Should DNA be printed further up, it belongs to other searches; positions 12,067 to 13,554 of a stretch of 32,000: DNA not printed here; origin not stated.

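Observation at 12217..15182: Two-gene module: divergent FtsZ/tubulin-superfamily GTPase translationally coupled to a 593-aa coiled-coil protein with a winged-helix-like segment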

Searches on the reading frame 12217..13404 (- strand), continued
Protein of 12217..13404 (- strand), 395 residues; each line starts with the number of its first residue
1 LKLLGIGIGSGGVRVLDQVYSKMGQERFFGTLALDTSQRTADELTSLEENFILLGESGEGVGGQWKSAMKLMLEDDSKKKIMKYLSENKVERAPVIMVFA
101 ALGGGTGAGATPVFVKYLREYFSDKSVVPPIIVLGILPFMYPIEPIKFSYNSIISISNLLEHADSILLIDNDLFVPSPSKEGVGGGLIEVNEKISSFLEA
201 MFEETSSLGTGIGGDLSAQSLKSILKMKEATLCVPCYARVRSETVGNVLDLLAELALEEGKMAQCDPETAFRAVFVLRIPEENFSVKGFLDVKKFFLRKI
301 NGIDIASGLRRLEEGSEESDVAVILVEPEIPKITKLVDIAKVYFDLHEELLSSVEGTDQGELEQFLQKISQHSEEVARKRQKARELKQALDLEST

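Call 32: find_encoding_contigs(protein=P0016, flank=8000, max_places=2)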
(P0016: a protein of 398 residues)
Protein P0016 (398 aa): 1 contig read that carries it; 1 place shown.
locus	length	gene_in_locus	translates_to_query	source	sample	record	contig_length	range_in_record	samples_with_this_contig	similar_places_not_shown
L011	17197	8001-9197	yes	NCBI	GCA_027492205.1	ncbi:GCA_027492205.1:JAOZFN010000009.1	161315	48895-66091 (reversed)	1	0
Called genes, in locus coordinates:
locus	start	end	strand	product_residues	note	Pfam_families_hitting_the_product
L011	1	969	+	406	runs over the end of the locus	PF03435:Sacchrp_dh_NADP, PF16653:Sacchrp_dh_C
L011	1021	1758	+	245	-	PF01411:tRNA-synt_2c, PF07973:tRNA_SAD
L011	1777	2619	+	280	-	-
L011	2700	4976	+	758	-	PF02463:SMC_N, PF13166:AAA_13 (faint), PF13304:AAA_21 (weak), PF13476:AAA_23, PF06470:SMC_hinge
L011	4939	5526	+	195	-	-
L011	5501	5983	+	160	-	PF01978:TrmB (faint), PF04079:SMC_ScpB, PF12840:HTH_20 (faint)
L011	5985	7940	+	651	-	-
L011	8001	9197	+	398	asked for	PF00091:Tubulin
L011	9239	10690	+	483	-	PF02629:CoA_binding, PF13380:CoA_binding_2, PF13607:Succ_CoA_lig, PF19045:Ligase_CoA_2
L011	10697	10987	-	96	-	-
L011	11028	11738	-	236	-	PF01987:AIM24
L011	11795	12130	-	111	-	PF01253:SUI1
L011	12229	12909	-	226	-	PF01812:5-FTHF_cyc-lig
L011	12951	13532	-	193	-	PF12917:YfbR-like, PF13023:HD_3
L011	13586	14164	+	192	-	PF07998:Peptidase_M54, PF00413:Peptidase_M10 (weak)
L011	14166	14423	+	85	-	-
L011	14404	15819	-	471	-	-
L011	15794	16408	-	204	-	PF03167:UDG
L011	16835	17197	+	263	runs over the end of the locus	PF02421:FeoB_N (faint), PF03193:RsgA_GTPase, PF01926:MMR_HSR1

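Call 34: find_encoding_contigs(protein=P0017, flank=8000, max_places=3)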
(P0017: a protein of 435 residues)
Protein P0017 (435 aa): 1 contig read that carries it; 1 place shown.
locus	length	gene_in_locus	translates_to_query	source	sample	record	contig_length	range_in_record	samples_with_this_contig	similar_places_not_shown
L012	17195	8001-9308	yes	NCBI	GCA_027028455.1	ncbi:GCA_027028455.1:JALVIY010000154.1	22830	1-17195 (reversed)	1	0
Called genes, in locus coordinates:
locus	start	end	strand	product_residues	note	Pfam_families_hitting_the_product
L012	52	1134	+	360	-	PF01022:HTH_5 (faint), PF01978:TrmB (faint), PF13545:HTH_Crp_2 (faint), PF25213:HVO_A0261_N (weak)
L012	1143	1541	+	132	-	-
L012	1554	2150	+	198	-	-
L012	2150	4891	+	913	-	PF13517:FG-GAP_3 (faint), PF23727:Beta-prop_FAM234A_B (faint), PF25292:Beta-prop_CGLA, PF25293:Beta-prop_EMC1_N (faint), PF13360:PQQ_2, PF13570:Beta-prop_ACSF4 (faint)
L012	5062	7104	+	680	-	-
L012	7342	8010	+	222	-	-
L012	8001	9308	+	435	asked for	PF00091:Tubulin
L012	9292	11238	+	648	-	-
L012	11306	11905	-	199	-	PF16740:SKA2 (faint), PF04136:COG3_N (faint), PF06005:ZapB (faint), PF14446:Prok-RING_1 (weak)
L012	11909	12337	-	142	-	-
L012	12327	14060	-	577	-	-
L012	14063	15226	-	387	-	PF00899:ThiF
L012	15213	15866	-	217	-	PF14464:Prok-JAB (faint)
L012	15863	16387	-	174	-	PF00179:UQ_con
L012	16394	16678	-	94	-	PF08817:YukD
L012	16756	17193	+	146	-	?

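Call 35: find_encoding_contigs(protein=P0018, flank=8000, max_places=3)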
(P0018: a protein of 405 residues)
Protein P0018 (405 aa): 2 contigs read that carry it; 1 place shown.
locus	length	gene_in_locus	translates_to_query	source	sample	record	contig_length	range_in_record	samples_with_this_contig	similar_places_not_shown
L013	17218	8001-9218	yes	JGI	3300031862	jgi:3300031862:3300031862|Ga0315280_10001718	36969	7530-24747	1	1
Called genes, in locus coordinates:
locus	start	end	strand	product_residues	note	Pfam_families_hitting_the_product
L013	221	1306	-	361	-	PF09565:RE_NgoFVII, PF13091:PLDc_2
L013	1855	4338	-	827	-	PF00270:DEAD (weak), PF04851:ResIII, PF27151:YagJ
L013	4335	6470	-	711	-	PF01555:N6_N4_Mtase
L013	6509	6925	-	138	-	-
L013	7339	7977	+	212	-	-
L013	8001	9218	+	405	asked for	PF00091:Tubulin, PF21011:CetZ_C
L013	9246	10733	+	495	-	-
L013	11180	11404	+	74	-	-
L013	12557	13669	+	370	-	PF09376:NurA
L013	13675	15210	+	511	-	PF01935:DUF87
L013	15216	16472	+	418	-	PF00149:Metallophos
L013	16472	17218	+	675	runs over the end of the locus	PF02463:SMC_N (weak), PF13476:AAA_23, PF13304:AAA_21 (faint), PF05557:MAD (faint), PF24161:CCDC39 (faint), PF02463:SMC_N (weak)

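Call 38: list_cluster_members(proteins=[window:12217-13404:-, window:13401-15182:-, window:10648-12108:-, L011:5985-7940:+, L011:9239-10690:+, L012:9292-11238:+, L012:7342-8010:+, L013:9246-10733:+, L013:7339-7977:+, L012:12327-14060:-])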
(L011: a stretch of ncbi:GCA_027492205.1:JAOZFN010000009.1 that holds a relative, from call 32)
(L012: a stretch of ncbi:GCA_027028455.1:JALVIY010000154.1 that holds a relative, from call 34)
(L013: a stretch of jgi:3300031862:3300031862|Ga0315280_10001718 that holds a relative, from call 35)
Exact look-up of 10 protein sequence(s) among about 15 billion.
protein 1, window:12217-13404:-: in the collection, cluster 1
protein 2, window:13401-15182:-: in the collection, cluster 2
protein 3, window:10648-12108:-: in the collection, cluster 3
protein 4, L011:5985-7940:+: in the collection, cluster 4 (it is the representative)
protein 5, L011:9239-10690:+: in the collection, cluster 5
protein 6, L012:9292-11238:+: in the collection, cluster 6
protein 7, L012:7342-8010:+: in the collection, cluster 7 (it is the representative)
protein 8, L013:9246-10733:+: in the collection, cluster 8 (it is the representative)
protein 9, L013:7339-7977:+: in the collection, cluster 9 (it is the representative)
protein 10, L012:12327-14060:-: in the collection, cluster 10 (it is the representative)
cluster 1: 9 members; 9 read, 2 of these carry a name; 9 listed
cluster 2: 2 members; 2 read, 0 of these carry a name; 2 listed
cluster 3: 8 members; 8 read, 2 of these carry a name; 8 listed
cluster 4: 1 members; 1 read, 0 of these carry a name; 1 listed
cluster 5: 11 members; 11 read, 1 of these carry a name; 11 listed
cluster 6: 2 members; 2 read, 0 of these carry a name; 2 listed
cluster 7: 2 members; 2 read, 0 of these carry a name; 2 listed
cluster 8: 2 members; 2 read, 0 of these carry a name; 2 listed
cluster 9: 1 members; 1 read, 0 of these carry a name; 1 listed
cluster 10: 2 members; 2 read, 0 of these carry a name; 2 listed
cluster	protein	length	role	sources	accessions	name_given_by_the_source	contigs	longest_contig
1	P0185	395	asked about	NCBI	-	-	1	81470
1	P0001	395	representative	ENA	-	-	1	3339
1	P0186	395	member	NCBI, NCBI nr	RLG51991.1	MAG: hypothetical protein DRO00_06385 [Thermoproteota archaeon] | MAG: hypothetical protein DRO00_06385 [Candidatus Korarchaeota archaeon]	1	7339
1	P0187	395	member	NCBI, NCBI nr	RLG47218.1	MAG: hypothetical protein DRN92_03625 [Thermoproteota archaeon] | MAG: hypothetical protein DRN92_03625 [Candidatus Korarchaeota archaeon]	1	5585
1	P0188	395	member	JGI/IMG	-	-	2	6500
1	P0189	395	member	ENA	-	-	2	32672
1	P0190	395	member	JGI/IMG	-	-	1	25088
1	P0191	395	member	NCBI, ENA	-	-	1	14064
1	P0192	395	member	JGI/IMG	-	-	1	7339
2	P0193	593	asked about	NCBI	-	-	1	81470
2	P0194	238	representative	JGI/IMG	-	-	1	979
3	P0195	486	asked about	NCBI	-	-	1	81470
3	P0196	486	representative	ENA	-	-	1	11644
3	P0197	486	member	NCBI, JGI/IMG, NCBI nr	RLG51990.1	MAG: CoA-binding protein [Thermoproteota archaeon] | MAG: CoA-binding protein [Candidatus Korarchaeota archaeon]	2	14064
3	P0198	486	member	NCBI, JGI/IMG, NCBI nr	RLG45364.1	MAG: CoA-binding protein [Thermoproteota archaeon] | MAG: CoA-binding protein [Candidatus Korarchaeota archaeon]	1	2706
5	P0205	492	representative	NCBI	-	-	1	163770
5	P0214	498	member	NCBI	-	-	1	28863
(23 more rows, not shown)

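Call 44: find_encoding_contigs(protein=P0019, flank=6000, max_places=2)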
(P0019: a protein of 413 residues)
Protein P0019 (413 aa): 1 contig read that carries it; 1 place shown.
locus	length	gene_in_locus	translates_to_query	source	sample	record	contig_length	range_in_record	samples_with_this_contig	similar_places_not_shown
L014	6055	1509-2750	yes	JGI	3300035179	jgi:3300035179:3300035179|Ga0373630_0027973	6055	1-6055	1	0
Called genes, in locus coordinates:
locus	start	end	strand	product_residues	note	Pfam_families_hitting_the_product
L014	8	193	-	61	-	-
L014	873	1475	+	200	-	-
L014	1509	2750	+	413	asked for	PF00091:Tubulin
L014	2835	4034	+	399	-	-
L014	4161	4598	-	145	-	PF01161:PBP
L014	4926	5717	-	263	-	PF00882:Zn_dep_PLPC (weak)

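Call 45: find_encoding_contigs(protein=P0184, flank=8000, max_places=2)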
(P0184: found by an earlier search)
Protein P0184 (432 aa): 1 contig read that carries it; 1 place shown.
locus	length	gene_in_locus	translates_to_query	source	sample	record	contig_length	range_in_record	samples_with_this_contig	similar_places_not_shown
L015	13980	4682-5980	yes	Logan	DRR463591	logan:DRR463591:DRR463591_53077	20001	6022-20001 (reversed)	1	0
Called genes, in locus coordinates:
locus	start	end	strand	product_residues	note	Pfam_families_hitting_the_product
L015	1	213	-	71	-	?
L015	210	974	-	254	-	-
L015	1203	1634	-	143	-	-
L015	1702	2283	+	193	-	-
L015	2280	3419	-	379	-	PF04212:MIT (weak), PF00004:AAA, PF17862:AAA_lid_3, PF09336:Vps4_C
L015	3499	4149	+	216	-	-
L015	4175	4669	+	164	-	-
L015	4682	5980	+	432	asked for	PF00091:Tubulin, PF21011:CetZ_C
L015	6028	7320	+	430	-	-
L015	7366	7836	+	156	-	-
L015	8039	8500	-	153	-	PF01428:zf-AN1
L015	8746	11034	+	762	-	PF13570:Beta-prop_ACSF4, PF23381:Beta-prop_IFT122_1st, PF23414:Beta-prop_EML_2 (weak), PF13570:Beta-prop_ACSF4, PF25174:Beta-prop_THOC3 (weak), PF24817:WD40_WDHD1_1st (weak), PF23381:Beta-prop_IFT122_1st, PF02369:Big_1 (weak), +9 more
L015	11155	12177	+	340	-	PF04471:Mrr_cat, PF13156:Mrr_cat_2 (weak), PF24034:DUF7343 (faint), PF01978:TrmB (faint)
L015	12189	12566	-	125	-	-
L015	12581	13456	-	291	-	PF00571:CBS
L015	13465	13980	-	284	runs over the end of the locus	-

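Call 46: find_encoding_contigs(protein=P0175, flank=6000, max_places=2)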
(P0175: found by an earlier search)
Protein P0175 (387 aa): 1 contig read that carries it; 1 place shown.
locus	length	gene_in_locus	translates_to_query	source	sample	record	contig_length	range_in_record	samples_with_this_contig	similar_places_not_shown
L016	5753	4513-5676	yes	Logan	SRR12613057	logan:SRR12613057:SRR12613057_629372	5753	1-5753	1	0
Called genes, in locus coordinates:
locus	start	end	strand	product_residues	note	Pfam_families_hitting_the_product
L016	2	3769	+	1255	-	?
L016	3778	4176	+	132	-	PF07650:KH_2 (weak), PF13083:KH_KhpA-B (faint), PF26594:KH_NusA_2nd (weak)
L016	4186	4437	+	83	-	PF00736:EF1_GNE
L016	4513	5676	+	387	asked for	PF00091:Tubulin, PF21011:CetZ_C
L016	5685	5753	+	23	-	?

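Call 52: search_protein_families(library=pfam, proteins=[L011:5985-7940:+, L012:12327-14060:-, L013:9246-10733:+, L014:2835-4034:+, L015:6028-7320:+, L011:4939-5526:+, L012:9292-11238:+, L012:7342-8010:+, L013:7339-7977:+, L012:11306-11905:-], max_evalue=0.1)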
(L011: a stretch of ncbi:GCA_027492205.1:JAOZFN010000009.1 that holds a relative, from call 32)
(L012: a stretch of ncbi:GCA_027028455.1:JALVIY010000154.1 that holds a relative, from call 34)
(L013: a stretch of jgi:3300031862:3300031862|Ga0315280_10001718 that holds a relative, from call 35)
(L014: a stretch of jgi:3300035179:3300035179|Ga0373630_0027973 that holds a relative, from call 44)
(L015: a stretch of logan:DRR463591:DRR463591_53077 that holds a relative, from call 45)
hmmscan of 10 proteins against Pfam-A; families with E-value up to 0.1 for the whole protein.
L011:5985-7940:+ (651 aa): 0 families

L012:12327-14060:- (577 aa): 7 families
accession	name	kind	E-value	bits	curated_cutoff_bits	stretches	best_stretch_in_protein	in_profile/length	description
PF17098.10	Wtap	-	7.4e-05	23.1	35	1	51-121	87-152/155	WTAP/Mum2p family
PF25034.1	Spectrin_SYNE1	-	0.00055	20.1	35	1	161-214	72-125/188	Nesprin-1, spectrin repeats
PF06103.16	DUF948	-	0.005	17.4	37.2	0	255-295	40-80/89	Bacterial protein of unknown function (DUF948)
PF25541.1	TBCA_PH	-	0.02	15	27.8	1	135-213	62-138/139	PH domain-containing proteins, TBCA domain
PF16725.10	Nucleolin_bd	-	0.042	14.1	27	0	503-540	7-44/70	Nucleolin binding domain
PF05531.17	NPV_P10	-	0.05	14.5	29.8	0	247-288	20-64/75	Nucleopolyhedrovirus P10 protein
PF04513.17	Baculo_PEP_C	-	0.061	13.8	38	0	101-193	31-118/140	Baculovirus polyhedron envelope protein, PEP, C terminus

L013:9246-10733:+ (495 aa): 2 families
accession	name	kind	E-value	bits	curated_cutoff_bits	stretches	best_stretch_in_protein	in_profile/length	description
PF07889.17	DUF1664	-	0.022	15.2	34.6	0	257-345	33-120/124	Protein of unknown function (DUF1664)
PF08349.16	DUF1722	-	0.04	14.6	22.5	0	154-205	25-76/117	Protein of unknown function (DUF1722)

L014:2835-4034:+ (399 aa): 2 families
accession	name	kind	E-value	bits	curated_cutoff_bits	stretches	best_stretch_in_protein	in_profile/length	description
PF05960.17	DUF885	-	0.023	14.8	32.4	1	58-272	13-207/532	Bacterial protein of unknown function (DUF885)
PF02949.25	7tm_6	-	0.068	12.6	25.8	0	48-97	145-198/313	7tm Odorant receptor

L015:6028-7320:+ (430 aa): 3 families
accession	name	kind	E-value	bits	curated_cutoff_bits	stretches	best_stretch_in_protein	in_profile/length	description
PF16146.10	DUF4854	-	0.0037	18.1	28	1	338-421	8-87/102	Domain of unknown function (DUF4854)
PF22825.2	HpiC1-like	-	0.027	15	27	0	32-87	76-135/174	HpiC1 cyclase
PF13863.11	DUF4200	-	0.042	14.6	29.7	1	328-403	13-88/119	Domain of unknown function (DUF4200)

L011:4939-5526:+ (195 aa): 3 families
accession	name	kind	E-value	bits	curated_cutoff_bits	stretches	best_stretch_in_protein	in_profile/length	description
PF23993.1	DUF7311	-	0.012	16.7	27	0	29-66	28-65/150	Domain of unknown function (DUF7311)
PF17782.7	DprA_WH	-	0.058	13.9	22.9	0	118-171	5-56/61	DprA winged helix domain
PF04824.21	Rad21_Rec8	-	0.081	12.7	22.7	0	149-186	15-52/55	Conserved region of Rad21 / Rec8 like protein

L012:9292-11238:+ (648 aa): 3 families
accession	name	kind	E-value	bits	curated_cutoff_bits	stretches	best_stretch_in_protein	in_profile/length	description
PF16808.10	PKcGMP_CC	-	0.001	19.1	35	1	449-474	10-35/35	Coiled-coil N-terminus of cGMP-dependent protein kinase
PF04859.17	DUF641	-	0.0029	18.4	27.6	1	434-476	78-120/127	Plant protein of unknown function (DUF641)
PF12875.12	DUF3826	-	0.0092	16.6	25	1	516-626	16-127/186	Protein of unknown function (DUF3826)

L012:7342-8010:+ (222 aa): 0 families

L013:7339-7977:+ (212 aa): 0 families

L012:11306-11905:- (199 aa): 48 families (the best 25 are shown)
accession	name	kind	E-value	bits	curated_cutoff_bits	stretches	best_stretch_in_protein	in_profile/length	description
PF14446.12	Prok-RING_1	-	5.5e-07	29.9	29.1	1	147-192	6-46/54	Prokaryotic RING finger family 1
PF16740.10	SKA2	-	3.9e-06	27.1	30.1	2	63-129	5-75/110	Spindle and kinetochore-associated protein 2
PF06005.17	ZapB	-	1.4e-05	25.9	31.5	1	94-128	13-47/71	Cell division protein ZapB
PF04136.21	COG3_N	-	1.7e-05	25.2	27.9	1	15-80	4-69/147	Conserved oligomeric Golgi complex subunit 3, N-terminal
PF08286.16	Spc24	-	6.7e-05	23.5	25.3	1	88-126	7-44/109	Spc24 subunit of Ndc80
PF00130.28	C1_1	-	8.9e-05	22.7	26.5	1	147-188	13-51/53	Phorbol esters/diacylglycerol binding domain (C1 domain)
PF06419.17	COG6_N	-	0.00023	21.7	27.4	1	15-75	33-92/114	Conserved oligomeric complex COG6, N-terminal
PF04977.20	DivIC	-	0.0003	21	28.9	1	28-76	16-65/80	Septum formation initiator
PF06008.19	Laminin_I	-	0.00067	19.9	34.6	1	26-128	16-118/259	Laminin Domain I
PF16526.10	CLZ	-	0.00091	20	26.7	0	12-51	21-60/71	C-terminal leucine zipper domain of cyclic nucleotide-gated channels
PF23004.2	PHDvar_NSD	-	0.0018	18.7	27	1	148-183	1-31/47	Histone-lysine N-methyltransferase NSD-like, variant PHD zinc finger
PF22908.2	PHD_NSD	-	0.0023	18.6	23.9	1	147-183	4-40/57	Histone-lysine N-methyltransferase NSD-like, PHD zinc finger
PF13901.12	RH_dom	-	0.0025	18.2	28.1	1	148-192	158-203/206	Rubicon Homology Domain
PF06156.18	YabA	-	0.0041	18.1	30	0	25-71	4-50/103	Initiation control protein YabA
PF15742.10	DUF4686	-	0.0053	16.3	31.3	1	17-127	78-186/384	Domain of unknown function (DUF4686)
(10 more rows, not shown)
